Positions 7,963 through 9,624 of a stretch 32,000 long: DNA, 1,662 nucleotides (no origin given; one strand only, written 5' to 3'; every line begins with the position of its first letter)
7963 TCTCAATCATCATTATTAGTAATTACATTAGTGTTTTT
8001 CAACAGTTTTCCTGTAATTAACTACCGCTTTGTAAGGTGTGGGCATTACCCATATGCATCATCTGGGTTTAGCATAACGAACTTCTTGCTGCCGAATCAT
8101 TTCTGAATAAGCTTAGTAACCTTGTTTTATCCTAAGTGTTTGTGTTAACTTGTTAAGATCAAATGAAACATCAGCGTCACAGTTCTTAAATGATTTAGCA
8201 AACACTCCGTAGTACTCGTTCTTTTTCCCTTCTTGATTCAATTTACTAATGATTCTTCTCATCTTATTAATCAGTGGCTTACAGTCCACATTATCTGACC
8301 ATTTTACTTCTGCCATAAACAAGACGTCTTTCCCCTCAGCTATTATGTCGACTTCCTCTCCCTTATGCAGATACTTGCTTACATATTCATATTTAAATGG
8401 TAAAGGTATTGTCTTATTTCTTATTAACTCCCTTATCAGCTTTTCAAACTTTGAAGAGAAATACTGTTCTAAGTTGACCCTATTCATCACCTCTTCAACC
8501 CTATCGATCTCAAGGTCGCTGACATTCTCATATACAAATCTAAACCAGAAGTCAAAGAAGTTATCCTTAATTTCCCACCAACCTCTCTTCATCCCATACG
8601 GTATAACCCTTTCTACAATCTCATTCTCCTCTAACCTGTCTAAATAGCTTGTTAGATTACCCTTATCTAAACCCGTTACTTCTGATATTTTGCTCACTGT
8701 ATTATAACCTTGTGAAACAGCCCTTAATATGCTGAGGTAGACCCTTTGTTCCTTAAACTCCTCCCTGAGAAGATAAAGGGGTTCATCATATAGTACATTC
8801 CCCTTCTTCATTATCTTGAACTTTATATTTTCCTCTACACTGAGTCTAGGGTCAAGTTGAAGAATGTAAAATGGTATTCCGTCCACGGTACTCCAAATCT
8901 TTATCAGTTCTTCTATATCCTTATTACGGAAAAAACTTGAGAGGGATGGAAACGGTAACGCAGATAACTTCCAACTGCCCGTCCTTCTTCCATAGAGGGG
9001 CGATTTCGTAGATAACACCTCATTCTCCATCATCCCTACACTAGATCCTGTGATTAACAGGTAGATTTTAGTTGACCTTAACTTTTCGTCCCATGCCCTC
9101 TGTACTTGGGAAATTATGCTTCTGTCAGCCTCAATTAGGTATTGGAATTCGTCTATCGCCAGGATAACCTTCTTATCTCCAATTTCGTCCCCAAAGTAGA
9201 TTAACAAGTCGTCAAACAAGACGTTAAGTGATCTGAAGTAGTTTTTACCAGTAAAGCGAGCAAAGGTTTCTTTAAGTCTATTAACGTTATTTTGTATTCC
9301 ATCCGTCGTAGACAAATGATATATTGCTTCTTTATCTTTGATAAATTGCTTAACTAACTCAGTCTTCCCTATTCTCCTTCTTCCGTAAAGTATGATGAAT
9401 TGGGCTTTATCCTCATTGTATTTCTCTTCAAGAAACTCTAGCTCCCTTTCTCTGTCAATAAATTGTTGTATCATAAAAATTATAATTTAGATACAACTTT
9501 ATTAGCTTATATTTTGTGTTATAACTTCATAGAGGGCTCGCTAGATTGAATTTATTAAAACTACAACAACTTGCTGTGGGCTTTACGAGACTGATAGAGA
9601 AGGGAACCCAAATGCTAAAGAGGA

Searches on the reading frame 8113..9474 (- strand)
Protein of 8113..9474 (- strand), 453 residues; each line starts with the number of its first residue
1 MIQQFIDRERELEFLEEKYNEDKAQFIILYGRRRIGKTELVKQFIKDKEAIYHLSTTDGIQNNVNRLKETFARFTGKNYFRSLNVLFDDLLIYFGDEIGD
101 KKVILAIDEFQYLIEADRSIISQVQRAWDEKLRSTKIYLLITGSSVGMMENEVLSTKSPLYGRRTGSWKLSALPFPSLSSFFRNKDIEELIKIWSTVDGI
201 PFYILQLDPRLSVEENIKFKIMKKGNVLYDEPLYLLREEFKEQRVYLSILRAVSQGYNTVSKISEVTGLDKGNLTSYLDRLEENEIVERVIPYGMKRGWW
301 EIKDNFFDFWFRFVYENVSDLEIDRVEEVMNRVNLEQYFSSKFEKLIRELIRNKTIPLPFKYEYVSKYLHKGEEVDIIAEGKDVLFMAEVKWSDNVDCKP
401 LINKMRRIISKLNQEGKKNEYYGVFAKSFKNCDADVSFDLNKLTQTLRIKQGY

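Call 5: search_protein_families(library=pfam, proteins=[window:8113-9474:-], max_evalue=0.01)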
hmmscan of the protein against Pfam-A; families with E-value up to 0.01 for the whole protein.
window:8113-9474:- (453 aa): 15 families
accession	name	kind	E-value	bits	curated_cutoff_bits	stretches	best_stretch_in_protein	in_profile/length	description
PF01637.24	ATPase_2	-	4.4e-28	99.1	33.2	1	5-207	1-225/225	ATPase domain predominantly from Archaea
PF03008.20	DUF234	-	1e-21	77.7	22.5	1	310-397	1-96/100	Archaea bacterial proteins of unknown function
PF13173.12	AAA_14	-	9.1e-10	39.1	27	1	25-155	3-109/129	AAA domain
PF13401.12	AAA_22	-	4e-05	24.4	27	1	23-129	4-109/130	AAA domain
PF14947.12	HTH_45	-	7.8e-05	23.1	25.5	1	243-288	5-50/77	Winged helix-turn-helix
PF01022.26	HTH_5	-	0.00016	21.9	22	1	247-288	5-46/47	Bacterial regulatory protein, arsR family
PF01047.28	MarR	-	0.00017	21.8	24.6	1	258-289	18-49/59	MarR family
PF13412.12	HTH_24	-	0.00018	21.5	21.9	1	249-288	8-48/48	Winged helix-turn-helix DNA-binding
PF12802.13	MarR_2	-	0.0003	21.3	27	1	248-292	9-55/61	MarR family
PF13191.12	AAA_16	-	0.00084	20.3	32.6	0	4-68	1-75/167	AAA ATPase domain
PF24409.1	wHTH-PRTase_assc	-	0.0012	19.3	27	1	248-287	2-41/83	wHTH-PRTase associated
PF01978.25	TrmB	-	0.0015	18.7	25.6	1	242-290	10-55/68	Sugar-specific transcriptional regulator TrmB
PF05621.17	TniB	-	0.0015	18.4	22.4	0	10-53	21-64/189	Bacterial TniB protein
PF24270.1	HTH_Cmi2_C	-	0.0027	18.4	27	1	241-289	72-120/125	Cmi2, C-terminal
PF13635.12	DUF4143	-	0.0071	16.5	28.1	0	244-393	18-160/160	Domain of unknown function (DUF4143)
